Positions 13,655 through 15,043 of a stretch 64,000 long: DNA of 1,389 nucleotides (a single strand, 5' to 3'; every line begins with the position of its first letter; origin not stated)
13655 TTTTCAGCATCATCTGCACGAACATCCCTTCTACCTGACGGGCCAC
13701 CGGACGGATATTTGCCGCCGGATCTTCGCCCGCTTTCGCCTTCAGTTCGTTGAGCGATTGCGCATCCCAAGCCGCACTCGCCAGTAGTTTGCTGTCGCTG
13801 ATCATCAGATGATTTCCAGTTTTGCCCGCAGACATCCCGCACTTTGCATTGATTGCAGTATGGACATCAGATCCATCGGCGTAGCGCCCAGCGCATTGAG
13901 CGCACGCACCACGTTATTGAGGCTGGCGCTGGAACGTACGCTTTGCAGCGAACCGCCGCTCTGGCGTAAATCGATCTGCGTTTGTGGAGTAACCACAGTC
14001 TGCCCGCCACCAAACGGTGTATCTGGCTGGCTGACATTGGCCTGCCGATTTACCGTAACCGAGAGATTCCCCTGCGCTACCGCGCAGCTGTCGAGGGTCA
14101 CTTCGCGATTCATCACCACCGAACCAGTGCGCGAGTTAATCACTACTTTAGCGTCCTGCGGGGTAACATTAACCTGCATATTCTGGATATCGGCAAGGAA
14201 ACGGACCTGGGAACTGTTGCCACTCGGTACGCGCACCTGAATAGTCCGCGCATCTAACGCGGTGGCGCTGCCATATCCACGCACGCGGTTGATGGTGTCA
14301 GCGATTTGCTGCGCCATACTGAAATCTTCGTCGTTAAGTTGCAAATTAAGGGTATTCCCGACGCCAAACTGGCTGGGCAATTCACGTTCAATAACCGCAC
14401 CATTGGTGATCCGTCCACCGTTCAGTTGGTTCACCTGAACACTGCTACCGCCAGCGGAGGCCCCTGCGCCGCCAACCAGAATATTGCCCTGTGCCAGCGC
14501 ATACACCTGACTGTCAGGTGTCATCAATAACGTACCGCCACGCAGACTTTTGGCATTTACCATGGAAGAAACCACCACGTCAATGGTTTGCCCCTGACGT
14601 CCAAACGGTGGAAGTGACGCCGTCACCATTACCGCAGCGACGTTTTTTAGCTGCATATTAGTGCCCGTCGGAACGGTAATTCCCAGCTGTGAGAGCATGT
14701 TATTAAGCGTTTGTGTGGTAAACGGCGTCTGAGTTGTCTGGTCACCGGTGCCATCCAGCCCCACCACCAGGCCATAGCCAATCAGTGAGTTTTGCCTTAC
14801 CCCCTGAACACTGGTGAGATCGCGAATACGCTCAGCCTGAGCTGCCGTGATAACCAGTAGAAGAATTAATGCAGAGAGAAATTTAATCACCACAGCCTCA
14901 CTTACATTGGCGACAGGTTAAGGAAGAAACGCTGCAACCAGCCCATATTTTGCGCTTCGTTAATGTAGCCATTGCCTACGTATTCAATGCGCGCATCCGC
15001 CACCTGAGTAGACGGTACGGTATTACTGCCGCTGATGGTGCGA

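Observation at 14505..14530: FlgI appears to carry a 12-bp in-frame deletion (loss of LKGV) and starts at a GTG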

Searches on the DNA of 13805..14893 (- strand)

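Call 3: search_dna_similar(query=window:13805-14893:-, collection=ecoli_genomes, mode=near, max_rows=30, rows=spread)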
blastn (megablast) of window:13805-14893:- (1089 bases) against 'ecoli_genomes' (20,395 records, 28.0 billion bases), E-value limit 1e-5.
Records with a match: 5425; places in all: 5430; records where one place covers at least 80% of the query: 5425.
Genomes with a match: 5425 of 5426; with a place that covers at least 80% of the query: 5425. Places per genome that has any: lowest 1, median 1, highest 2. On chromosomes: 5425 places; on plasmids: 5.
Best place of each record, by identity: 95-99% 5413; 90-95% 2; 80-90% 10.
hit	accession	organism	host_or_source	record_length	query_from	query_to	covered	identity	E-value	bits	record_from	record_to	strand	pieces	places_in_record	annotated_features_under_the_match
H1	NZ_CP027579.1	Escherichia coli strain 2013C-4282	Homo sapiens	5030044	1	1089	100%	98.7%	0e+0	1945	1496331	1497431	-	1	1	flgI: flagellar basal body P-ring protein FlgI | flgJ: flagellar assembly peptidoglycan hydrolase FlgJ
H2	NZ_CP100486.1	Escherichia coli strain LH85-a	Gallus gallus domesticus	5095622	1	1089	100%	97.3%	0e+0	1857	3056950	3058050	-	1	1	flgI: flagellar basal body P-ring protein FlgI | flgJ: flagellar assembly peptidoglycan hydrolase FlgJ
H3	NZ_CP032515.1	Escherichia coli strain 118UI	Homo sapiens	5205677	1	1089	100%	97.2%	0e+0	1851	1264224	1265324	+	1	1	flgI: flagellar basal body P-ring protein FlgI | flgJ: flagellar assembly peptidoglycan hydrolase FlgJ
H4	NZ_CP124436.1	Escherichia coli strain AVS0790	wastewater efflux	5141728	1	1089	100%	97.2%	0e+0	1851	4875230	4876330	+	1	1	flgI: flagellar basal body P-ring protein FlgI | flgJ: flagellar assembly peptidoglycan hydrolase FlgJ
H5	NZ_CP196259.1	Escherichia coli strain AH20J067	Homo sapiens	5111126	1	1089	100%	97.2%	0e+0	1851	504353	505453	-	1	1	flgI: flagellar basal body P-ring protein FlgI | flgJ: flagellar assembly peptidoglycan hydrolase FlgJ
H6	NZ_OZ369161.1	Escherichia coli strain CNR20180903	Homo sapiens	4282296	1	1089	100%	97.2%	0e+0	1851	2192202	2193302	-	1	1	flgI: flagellar basal body P-ring protein FlgI | flgJ: flagellar assembly peptidoglycan hydrolase FlgJ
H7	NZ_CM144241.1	Escherichia coli strain DG343-1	chicken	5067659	1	1089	100%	97.1%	0e+0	1845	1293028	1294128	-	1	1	flgI: flagellar basal body P-ring protein FlgI | flgJ: flagellar assembly peptidoglycan hydrolase FlgJ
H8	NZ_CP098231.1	Escherichia coli strain XJ34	bovine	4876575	1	1089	100%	96.2%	0e+0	1790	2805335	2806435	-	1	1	flgI: flagellar basal body P-ring protein FlgI | flgJ: flagellar assembly peptidoglycan hydrolase FlgJ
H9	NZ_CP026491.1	Escherichia coli strain HS13-1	Homo sapiens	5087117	1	1089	100%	96.0%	0e+0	1779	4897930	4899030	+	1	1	flgI: flagellar basal body P-ring protein FlgI | flgJ: flagellar assembly peptidoglycan hydrolase FlgJ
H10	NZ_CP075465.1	Escherichia coli strain NT1N34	pig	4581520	1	1089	100%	96.0%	0e+0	1779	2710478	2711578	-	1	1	flgI: flagellar basal body P-ring protein FlgI | flgJ: flagellar assembly peptidoglycan hydrolase FlgJ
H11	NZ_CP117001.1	Escherichia coli strain MLI108K2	Homo sapiens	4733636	1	1089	100%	96.0%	0e+0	1779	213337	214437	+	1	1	flgI: flagellar basal body P-ring protein FlgI | flgJ: flagellar assembly peptidoglycan hydrolase FlgJ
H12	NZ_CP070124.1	Escherichia coli strain FDAARGOS_1292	Homo sapiens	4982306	1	1089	100%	96.0%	0e+0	1779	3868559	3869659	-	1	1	flgI: flagellar basal body P-ring protein FlgI | flgJ: flagellar assembly peptidoglycan hydrolase FlgJ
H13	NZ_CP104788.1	Escherichia coli strain SHP24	swine faeces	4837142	1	1089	100%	96.0%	0e+0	1779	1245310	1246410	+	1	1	flgI: flagellar basal body P-ring protein FlgI | flgJ: flagellar assembly peptidoglycan hydrolase FlgJ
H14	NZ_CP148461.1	Escherichia coli strain Z1323CEC0008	Chicken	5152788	1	1089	100%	96.0%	0e+0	1779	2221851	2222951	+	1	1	flgI: flagellar basal body P-ring protein FlgI | flgJ: flagellar assembly peptidoglycan hydrolase FlgJ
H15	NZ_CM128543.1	Escherichia coli strain MMC-J-0105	Homo sapiens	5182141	1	1089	100%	96.0%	0e+0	1779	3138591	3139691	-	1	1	flgI: flagellar basal body P-ring protein FlgI | flgJ: flagellar assembly peptidoglycan hydrolase FlgJ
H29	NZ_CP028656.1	Escherichia coli strain 121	cattle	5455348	1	1089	100%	95.4%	0e+0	1740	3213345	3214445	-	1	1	flgI: flagellar basal body P-ring protein FlgI | flgJ: flagellar assembly peptidoglycan hydrolase FlgJ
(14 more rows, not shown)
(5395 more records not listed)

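Call 5: get_annotated_region(hit=H1, flank=6000)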
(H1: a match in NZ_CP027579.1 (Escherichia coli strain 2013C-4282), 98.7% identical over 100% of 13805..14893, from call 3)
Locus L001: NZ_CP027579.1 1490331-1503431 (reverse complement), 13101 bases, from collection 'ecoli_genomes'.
description: Escherichia coli strain 2013C-4282 chromosome, complete genome
organism: Escherichia coli strain 2013C-4282 (NCBI taxid 562)
replicon: chromosome; assembly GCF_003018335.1
host: Homo sapiens; source: stool; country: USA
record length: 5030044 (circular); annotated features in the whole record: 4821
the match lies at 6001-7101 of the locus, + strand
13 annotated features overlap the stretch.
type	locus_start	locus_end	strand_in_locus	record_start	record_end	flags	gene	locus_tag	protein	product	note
CDS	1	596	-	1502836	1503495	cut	flgA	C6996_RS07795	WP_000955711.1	flagellar basal body P-ring formation chaperone FlgA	-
CDS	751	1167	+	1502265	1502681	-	flgB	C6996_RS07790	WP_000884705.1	flagellar basal body rod protein FlgB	-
CDS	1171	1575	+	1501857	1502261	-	flgC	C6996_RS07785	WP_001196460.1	flagellar basal body rod protein FlgC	-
CDS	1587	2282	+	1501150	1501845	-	flgD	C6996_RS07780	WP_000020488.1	flagellar hook assembly protein FlgD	-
CDS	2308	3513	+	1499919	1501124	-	flgE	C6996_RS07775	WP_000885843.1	flagellar hook protein FlgE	-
CDS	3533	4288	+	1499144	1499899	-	flgF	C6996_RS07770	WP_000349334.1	flagellar basal-body rod protein FlgF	-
CDS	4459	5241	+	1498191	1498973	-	flgG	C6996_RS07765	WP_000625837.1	flagellar basal-body rod protein FlgG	-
CDS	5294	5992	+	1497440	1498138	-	flgH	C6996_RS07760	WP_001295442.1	flagellar basal body L-ring protein FlgH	-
CDS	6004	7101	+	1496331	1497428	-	flgI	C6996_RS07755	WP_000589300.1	flagellar basal body P-ring protein FlgI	-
CDS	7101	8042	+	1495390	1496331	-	flgJ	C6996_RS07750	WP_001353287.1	flagellar assembly peptidoglycan hydrolase FlgJ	-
CDS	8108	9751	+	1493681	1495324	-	flgK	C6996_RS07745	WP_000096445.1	flagellar hook-associated protein FlgK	-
CDS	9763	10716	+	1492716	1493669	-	flgL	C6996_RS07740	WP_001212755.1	flagellar hook-associated protein FlgL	-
CDS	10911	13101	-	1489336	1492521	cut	rne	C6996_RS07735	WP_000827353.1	ribonuclease E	-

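Call 6: search_dna_similar(query=window:13805-14893:-, collection=ecoli_genomes, mode=near, max_rows=12, rows=best)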
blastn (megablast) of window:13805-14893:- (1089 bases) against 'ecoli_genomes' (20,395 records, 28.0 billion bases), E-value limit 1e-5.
Records with a match: 5425; places in all: 5430; records where one place covers at least 80% of the query: 5425.
Genomes with a match: 5425 of 5426; with a place that covers at least 80% of the query: 5425. Places per genome that has any: lowest 1, median 1, highest 2. On chromosomes: 5425 places; on plasmids: 5.
Best place of each record, by identity: 95-99% 5413; 90-95% 2; 80-90% 10.
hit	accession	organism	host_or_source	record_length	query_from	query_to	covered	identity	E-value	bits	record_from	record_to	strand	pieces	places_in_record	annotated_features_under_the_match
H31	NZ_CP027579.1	Escherichia coli strain 2013C-4282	Homo sapiens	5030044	1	1089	100%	98.7%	0e+0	1945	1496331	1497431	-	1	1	flgI: flagellar basal body P-ring protein FlgI | flgJ: flagellar assembly peptidoglycan hydrolase FlgJ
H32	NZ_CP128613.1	Escherichia coli strain WL297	Homo sapiens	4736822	1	1089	100%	98.7%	0e+0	1945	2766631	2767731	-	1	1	flgI: flagellar basal body P-ring protein FlgI | flgJ: flagellar assembly peptidoglycan hydrolase FlgJ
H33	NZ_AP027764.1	Escherichia coli strain 2017-02-2CC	Homo sapiens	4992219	1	1089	100%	98.7%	0e+0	1945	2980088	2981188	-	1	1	flgI: flagellar basal body P-ring protein FlgI | flgJ: flagellar assembly peptidoglycan hydrolase FlgJ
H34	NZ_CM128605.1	Escherichia coli strain E200086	Homo sapiens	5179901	1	1089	100%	98.7%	0e+0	1945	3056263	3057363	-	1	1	flgI: flagellar basal body P-ring protein FlgI | flgJ: flagellar assembly peptidoglycan hydrolase FlgJ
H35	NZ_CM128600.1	Escherichia coli strain E400634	Homo sapiens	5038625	1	1089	100%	98.7%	0e+0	1945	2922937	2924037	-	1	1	flgI: flagellar basal body P-ring protein FlgI | flgJ: flagellar assembly peptidoglycan hydrolase FlgJ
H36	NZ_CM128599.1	Escherichia coli strain E500002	Homo sapiens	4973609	1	1089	100%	98.7%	0e+0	1945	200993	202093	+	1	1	flgI: flagellar basal body P-ring protein FlgI | flgJ: flagellar assembly peptidoglycan hydrolase FlgJ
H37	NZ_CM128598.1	Escherichia coli strain E600003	Homo sapiens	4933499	1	1089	100%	98.7%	0e+0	1945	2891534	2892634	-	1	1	flgI: flagellar basal body P-ring protein FlgI | flgJ: flagellar assembly peptidoglycan hydrolase FlgJ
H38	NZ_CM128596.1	Escherichia coli strain 100117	Homo sapiens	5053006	1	1089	100%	98.7%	0e+0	1945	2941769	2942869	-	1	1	flgI: flagellar basal body P-ring protein FlgI | flgJ: flagellar assembly peptidoglycan hydrolase FlgJ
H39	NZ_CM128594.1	Escherichia coli strain 100248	Homo sapiens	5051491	1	1089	100%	98.7%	0e+0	1945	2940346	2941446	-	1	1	flgI: flagellar basal body P-ring protein FlgI | flgJ: flagellar assembly peptidoglycan hydrolase FlgJ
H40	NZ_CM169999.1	Escherichia coli strain N96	Tibetan Pig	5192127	1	1089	100%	98.7%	0e+0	1945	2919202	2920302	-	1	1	flgI: flagellar basal body P-ring protein FlgI | flgJ: flagellar assembly peptidoglycan hydrolase FlgJ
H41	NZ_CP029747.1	Escherichia coli strain 2016C-3878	Homo sapiens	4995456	1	1089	100%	98.6%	0e+0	1940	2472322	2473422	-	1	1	flgI: flagellar basal body P-ring protein FlgI | flgJ: flagellar assembly peptidoglycan hydrolase FlgJ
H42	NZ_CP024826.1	Escherichia coli strain CREC-544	Homo sapiens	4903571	1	1089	100%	98.6%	0e+0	1940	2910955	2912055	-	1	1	flgI: flagellar basal body P-ring protein FlgI | flgJ: flagellar assembly peptidoglycan hydrolase FlgJ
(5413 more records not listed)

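Call 30: get_annotated_region(hit=H2, flank=11500)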
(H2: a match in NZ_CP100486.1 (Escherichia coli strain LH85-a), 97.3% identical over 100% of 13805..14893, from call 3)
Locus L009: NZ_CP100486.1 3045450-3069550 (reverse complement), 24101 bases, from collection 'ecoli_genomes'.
description: Escherichia coli strain LH85-a chromosome, complete genome
organism: Escherichia coli strain LH85-a (NCBI taxid 562)
replicon: chromosome; assembly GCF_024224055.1
host: Gallus gallus domesticus; source: pooled poultry feces; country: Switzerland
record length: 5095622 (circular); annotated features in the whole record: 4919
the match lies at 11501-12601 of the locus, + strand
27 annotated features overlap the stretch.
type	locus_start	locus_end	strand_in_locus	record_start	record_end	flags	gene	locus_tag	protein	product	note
CDS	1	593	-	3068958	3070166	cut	mdtH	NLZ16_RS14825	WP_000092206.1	multidrug efflux MFS transporter MdtH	-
CDS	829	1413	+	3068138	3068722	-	rimJ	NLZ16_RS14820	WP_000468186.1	ribosomal protein S5-alanine N-acetyltransferase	-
CDS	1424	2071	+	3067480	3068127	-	yceH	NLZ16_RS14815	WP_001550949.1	YceH family protein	-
CDS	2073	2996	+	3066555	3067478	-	yceM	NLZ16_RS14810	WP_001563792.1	Gfo/Idh/MocA family protein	-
CDS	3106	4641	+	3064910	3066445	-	murJ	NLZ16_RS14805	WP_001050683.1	murein biosynthesis integral membrane protein MurJ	-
CDS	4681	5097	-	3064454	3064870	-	flgN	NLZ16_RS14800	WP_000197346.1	flagella biosynthesis chaperone FlgN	-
CDS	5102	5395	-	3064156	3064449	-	flgM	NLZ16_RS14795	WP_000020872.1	flagellar biosynthesis anti-sigma factor FlgM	-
CDS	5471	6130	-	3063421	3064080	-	flgA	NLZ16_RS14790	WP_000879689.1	flagellar basal body P-ring formation chaperone FlgA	-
CDS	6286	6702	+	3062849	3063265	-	flgB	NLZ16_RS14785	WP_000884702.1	flagellar basal body rod protein FlgB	-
CDS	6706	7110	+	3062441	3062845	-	flgC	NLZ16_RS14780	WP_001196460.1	flagellar basal body rod protein FlgC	-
CDS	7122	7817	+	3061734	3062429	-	flgD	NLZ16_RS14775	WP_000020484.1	flagellar hook assembly protein FlgD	-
CDS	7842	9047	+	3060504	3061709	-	flgE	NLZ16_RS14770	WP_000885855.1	flagellar hook protein FlgE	-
CDS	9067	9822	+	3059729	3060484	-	flgF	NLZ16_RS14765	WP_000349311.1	flagellar basal-body rod protein FlgF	-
CDS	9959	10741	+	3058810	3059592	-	flgG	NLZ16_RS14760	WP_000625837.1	flagellar basal-body rod protein FlgG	-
CDS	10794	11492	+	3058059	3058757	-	flgH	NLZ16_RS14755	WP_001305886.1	flagellar basal body L-ring protein FlgH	-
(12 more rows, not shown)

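Call 31: get_annotated_region(hit=H8, flank=11500)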
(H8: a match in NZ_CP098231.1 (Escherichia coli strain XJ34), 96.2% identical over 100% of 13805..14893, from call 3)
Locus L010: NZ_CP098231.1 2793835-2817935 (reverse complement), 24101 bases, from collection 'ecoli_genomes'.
description: Escherichia coli strain XJ34 chromosome, complete genome
organism: Escherichia coli strain XJ34 (NCBI taxid 562)
replicon: chromosome; assembly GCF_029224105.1
host: bovine; source: -; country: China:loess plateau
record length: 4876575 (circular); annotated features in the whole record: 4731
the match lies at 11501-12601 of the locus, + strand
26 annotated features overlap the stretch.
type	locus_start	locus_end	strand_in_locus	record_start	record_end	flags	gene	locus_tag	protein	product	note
CDS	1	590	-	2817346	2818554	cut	mdtH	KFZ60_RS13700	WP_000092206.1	multidrug efflux MFS transporter MdtH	-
CDS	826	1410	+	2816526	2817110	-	rimJ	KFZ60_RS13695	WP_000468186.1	ribosomal protein S5-alanine N-acetyltransferase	-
CDS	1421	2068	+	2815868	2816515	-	yceH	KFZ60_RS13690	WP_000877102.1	YceH family protein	-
CDS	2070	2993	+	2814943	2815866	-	yceM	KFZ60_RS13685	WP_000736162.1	Gfo/Idh/MocA family protein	-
CDS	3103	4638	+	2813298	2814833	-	murJ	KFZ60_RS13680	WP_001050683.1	murein biosynthesis integral membrane protein MurJ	-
CDS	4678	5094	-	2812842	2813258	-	flgN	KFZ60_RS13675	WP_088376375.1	flagella biosynthesis chaperone FlgN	-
CDS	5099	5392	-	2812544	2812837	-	flgM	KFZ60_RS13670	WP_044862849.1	flagellar biosynthesis anti-sigma factor FlgM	-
CDS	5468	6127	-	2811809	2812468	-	flgA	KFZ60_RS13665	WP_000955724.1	flagellar basal body P-ring formation chaperone FlgA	-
CDS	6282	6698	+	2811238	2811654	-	flgB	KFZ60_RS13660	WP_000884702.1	flagellar basal body rod protein FlgB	-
CDS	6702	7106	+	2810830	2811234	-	flgC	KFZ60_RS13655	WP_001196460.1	flagellar basal body rod protein FlgC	-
CDS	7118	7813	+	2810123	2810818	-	flgD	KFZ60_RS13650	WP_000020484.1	flagellar hook assembly protein FlgD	-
CDS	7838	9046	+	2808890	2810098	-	flgE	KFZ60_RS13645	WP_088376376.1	flagellar hook protein FlgE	-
CDS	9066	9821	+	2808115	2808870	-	flgF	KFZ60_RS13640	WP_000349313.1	flagellar basal-body rod protein FlgF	-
CDS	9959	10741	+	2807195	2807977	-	flgG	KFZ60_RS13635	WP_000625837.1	flagellar basal-body rod protein FlgG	-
CDS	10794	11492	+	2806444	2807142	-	flgH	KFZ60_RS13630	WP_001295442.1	flagellar basal body L-ring protein FlgH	-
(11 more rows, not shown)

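Call 32: get_annotated_region(hit=H29, flank=11500)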
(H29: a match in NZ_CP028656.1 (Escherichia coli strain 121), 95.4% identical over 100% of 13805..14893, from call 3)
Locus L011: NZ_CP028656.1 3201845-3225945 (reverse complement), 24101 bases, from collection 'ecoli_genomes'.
description: Escherichia coli strain 121 chromosome, complete genome
organism: Escherichia coli strain 121 (NCBI taxid 562)
replicon: chromosome; assembly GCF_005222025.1
host: -; source: cattle; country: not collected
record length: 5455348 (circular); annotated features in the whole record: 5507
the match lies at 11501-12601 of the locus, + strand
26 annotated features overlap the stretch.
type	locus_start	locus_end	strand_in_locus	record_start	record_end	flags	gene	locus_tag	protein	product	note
CDS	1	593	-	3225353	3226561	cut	mdtH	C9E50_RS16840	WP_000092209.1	multidrug efflux MFS transporter MdtH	-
CDS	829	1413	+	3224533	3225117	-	rimJ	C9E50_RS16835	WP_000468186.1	ribosomal protein S5-alanine N-acetyltransferase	-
CDS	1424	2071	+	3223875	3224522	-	yceH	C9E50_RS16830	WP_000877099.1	YceH family protein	-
CDS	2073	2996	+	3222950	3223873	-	yceM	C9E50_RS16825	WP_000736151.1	Gfo/Idh/MocA family protein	-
CDS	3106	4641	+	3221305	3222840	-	murJ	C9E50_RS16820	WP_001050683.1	murein biosynthesis integral membrane protein MurJ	-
CDS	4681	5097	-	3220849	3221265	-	flgN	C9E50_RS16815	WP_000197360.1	flagella biosynthesis chaperone FlgN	-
CDS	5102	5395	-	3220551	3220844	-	flgM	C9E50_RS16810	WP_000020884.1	flagellar biosynthesis anti-sigma factor FlgM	-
CDS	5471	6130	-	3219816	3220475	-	flgA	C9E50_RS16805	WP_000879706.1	flagellar basal body P-ring formation chaperone FlgA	-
CDS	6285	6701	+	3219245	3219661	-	flgB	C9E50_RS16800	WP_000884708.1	flagellar basal body rod protein FlgB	-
CDS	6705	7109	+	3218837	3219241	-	flgC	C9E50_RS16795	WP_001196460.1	flagellar basal body rod protein FlgC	-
CDS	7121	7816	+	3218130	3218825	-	flgD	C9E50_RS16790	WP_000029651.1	flagellar hook assembly protein FlgD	-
CDS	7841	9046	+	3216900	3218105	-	flgE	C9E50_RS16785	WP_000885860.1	flagellar hook protein FlgE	-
CDS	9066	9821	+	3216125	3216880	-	flgF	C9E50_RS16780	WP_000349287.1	flagellar basal-body rod protein FlgF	-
CDS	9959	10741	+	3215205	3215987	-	flgG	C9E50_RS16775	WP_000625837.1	flagellar basal-body rod protein FlgG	-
CDS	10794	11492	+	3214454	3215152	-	flgH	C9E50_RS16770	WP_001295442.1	flagellar basal body L-ring protein FlgH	-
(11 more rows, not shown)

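Call 36: search_dna_similar(query=window:14529-14589:-, collection=ecoli_genomes, mode=near, max_rows=8, rows=best)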
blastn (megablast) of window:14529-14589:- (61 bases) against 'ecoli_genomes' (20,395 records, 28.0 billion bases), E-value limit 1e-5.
Records with a match: 1584; places in all: 1584; records where one place covers at least 80% of the query: 1584.
Genomes with a match: 1584 of 5426; with a place that covers at least 80% of the query: 1584. Places per genome that has any: lowest 1, median 1, highest 1. On chromosomes: 1583 places; on plasmids: 1.
Best place of each record, by identity: 95-99% 1353; 90-95% 231.
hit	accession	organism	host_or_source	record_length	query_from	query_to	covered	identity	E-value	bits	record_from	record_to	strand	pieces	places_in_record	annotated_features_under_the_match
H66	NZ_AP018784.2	Escherichia coli strain SK1144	-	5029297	1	61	100%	98.4%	2e-21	108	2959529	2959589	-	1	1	flgI: flagellar basal body P-ring protein FlgI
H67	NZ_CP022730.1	Escherichia coli strain SA186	Homo sapiens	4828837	1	61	100%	98.4%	2e-21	108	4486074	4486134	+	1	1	flgI: flagellar basal body P-ring protein FlgI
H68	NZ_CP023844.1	Escherichia coli strain 4/1-1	Homo sapiens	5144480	1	61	100%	98.4%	2e-21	108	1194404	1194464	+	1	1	flgI: flagellar basal body P-ring protein FlgI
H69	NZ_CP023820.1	Escherichia coli strain 7/2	Homo sapiens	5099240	1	61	100%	98.4%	2e-21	108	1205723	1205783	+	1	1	flgI: flagellar basal body P-ring protein FlgI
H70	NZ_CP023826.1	Escherichia coli strain 4/4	Homo sapiens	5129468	1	61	100%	98.4%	2e-21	108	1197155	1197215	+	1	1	flgI: flagellar basal body P-ring protein FlgI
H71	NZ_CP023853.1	Escherichia coli strain 2/0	Homo sapiens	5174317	1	61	100%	98.4%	2e-21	108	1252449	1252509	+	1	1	flgI: flagellar basal body P-ring protein FlgI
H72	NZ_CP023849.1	Escherichia coli strain 4/0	Homo sapiens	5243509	1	61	100%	98.4%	2e-21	108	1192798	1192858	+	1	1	flgI: flagellar basal body P-ring protein FlgI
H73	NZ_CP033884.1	Escherichia coli strain 50579417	Homo sapiens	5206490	1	61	100%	98.4%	2e-21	108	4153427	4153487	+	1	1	flgI: flagellar basal body P-ring protein FlgI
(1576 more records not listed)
